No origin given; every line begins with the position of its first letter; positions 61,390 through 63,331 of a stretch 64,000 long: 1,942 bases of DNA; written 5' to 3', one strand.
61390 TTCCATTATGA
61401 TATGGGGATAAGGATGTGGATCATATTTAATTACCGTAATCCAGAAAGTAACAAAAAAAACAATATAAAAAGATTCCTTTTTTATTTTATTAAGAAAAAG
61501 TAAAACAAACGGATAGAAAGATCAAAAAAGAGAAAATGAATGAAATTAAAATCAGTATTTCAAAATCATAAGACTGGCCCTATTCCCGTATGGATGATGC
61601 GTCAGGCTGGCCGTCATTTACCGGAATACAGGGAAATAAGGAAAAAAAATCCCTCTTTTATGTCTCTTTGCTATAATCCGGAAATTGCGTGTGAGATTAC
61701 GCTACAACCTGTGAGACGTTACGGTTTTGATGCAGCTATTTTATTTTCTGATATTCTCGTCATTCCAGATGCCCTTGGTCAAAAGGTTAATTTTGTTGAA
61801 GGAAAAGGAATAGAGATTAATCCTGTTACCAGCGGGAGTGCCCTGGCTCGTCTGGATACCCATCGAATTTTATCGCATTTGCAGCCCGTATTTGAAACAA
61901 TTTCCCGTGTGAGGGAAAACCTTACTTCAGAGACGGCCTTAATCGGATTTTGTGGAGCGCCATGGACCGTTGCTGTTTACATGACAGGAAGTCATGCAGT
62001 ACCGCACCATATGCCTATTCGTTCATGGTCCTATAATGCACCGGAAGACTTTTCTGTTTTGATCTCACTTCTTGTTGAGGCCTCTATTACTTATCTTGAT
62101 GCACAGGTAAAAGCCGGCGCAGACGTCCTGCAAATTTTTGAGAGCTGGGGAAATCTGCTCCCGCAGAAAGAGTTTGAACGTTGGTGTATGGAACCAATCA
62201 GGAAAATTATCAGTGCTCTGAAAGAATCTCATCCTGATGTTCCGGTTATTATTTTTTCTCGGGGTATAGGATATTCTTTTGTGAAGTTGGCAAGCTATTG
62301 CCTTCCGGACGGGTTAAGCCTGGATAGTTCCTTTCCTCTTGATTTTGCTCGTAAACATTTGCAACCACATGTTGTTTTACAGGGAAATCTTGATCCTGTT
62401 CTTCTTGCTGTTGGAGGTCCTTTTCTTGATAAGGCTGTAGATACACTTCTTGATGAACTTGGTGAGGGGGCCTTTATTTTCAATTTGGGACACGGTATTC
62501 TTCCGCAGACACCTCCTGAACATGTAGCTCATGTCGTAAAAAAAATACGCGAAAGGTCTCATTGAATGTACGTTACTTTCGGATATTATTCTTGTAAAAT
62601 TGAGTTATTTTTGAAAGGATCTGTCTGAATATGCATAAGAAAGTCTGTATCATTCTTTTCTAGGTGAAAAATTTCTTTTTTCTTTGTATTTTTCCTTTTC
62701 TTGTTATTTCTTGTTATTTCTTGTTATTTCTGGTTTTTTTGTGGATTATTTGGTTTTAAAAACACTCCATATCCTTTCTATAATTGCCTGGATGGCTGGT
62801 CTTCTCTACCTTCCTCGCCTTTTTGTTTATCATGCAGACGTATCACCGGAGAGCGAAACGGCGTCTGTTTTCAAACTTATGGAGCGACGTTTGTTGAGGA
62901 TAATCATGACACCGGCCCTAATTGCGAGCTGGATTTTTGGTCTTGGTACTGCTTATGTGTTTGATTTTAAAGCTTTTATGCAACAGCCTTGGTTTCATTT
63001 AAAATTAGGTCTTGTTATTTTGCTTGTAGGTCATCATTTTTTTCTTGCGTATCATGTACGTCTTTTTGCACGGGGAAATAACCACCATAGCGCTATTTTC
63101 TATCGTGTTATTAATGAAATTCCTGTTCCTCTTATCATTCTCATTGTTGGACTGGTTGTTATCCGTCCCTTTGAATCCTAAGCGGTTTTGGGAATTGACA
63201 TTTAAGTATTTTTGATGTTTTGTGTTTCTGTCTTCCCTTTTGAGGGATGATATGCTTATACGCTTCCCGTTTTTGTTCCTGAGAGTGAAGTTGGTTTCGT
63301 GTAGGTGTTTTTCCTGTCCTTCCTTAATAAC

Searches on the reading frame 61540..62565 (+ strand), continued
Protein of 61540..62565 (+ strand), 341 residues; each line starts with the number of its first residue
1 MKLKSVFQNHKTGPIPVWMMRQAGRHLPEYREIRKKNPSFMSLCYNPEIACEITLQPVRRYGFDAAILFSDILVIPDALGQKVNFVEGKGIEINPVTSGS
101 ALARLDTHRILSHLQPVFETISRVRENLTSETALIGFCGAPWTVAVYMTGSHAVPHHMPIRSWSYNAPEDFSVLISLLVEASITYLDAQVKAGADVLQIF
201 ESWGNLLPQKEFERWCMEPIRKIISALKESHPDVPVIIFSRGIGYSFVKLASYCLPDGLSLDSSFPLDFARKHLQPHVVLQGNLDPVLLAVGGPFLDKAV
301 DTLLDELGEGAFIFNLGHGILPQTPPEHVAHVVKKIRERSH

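Call 34: find_encoding_contigs(protein=P0026, flank=6000, max_places=1)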
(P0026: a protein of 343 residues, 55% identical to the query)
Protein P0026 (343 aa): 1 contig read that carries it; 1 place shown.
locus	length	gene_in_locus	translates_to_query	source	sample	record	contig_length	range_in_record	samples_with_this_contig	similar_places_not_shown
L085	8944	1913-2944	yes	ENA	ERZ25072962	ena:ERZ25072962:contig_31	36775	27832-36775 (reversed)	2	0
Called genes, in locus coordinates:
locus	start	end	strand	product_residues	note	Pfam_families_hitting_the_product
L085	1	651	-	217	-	?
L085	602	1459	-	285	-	PF03618:Kinase-PPPase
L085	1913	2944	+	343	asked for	PF01208:URO-D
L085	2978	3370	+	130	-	PF03653:UPF0093, PF05425:CopD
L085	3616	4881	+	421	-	PF07498:Rho_N, PF07497:Rho_RNA_bind, PF08206:OB_RNB (faint), PF00006:ATP-synt_ab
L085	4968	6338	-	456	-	PF00487:FA_desaturase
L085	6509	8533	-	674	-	PF03190:Thioredox_DsbH, PF13899:Thioredoxin_7 (weak), PF00759:Glyco_hydro_9 (weak)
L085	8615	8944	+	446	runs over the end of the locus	PF10396:TrmE_N, PF12631:MnmE_helical, PF01926:MMR_HSR1, PF02421:FeoB_N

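Call 57: search_protein_families(library=ncbifam, proteins=[window:61540-62565:+], max_evalue=0.001)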
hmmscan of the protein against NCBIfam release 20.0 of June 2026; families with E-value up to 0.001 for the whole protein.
window:61540-62565:+ (341 aa): 5 families
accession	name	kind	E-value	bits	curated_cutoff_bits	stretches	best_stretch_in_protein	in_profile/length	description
TIGR01464.1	hemE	equivalog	4.9e-117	390.7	302.95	1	6-337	5-337/338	uroporphyrinogen decarboxylase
NF004889.0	PRK06252.1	subfamily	1.1e-18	67.4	244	1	45-339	48-336/340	methylcobalamin:coenzyme M methyltransferase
TIGR01463.1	mtaA_cmuA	subfamily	1.5e-15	57.3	235.4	1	37-335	39-334/340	MtaA/CmuA family methyltransferase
NF041608.1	methylcob_mtaseMtbA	equivalog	1.7e-12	47.1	600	1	113-337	120-335/339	methylcobamide:CoM methyltransferase MtbA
NF040654.1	MtaA_Meth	equivalog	5.6e-11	41.9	400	1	113-333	118-329/337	methylcobamide:CoM methyltransferase MtaA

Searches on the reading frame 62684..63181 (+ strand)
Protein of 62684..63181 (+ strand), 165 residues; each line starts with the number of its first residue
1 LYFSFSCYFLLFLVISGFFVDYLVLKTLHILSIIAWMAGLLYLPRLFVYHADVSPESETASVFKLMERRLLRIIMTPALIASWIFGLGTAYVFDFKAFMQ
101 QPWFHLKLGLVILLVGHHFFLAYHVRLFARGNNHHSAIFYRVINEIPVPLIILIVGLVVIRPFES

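Call 6: search_protein_families(library=pfam, proteins=[window:62684-63181:+])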
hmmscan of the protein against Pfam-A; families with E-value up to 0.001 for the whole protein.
window:62684-63181:+ (165 aa): 1 family
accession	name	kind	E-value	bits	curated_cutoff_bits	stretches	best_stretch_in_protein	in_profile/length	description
PF03653.18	UPF0093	-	3.2e-49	167.4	34.2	1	22-163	5-146/146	Uncharacterised protein family (UPF0093)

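Call 57: search_protein_families(library=ncbifam, proteins=[window:62684-63181:+], max_evalue=0.001)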
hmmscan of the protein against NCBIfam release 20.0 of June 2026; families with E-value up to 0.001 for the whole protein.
window:62684-63181:+ (165 aa): 1 family
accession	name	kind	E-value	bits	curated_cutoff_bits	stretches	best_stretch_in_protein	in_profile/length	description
TIGR00701.1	TIGR00701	equivalog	9.7e-45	152.2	138.05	1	22-163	2-141/142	protoporphyrinogen oxidase HemJ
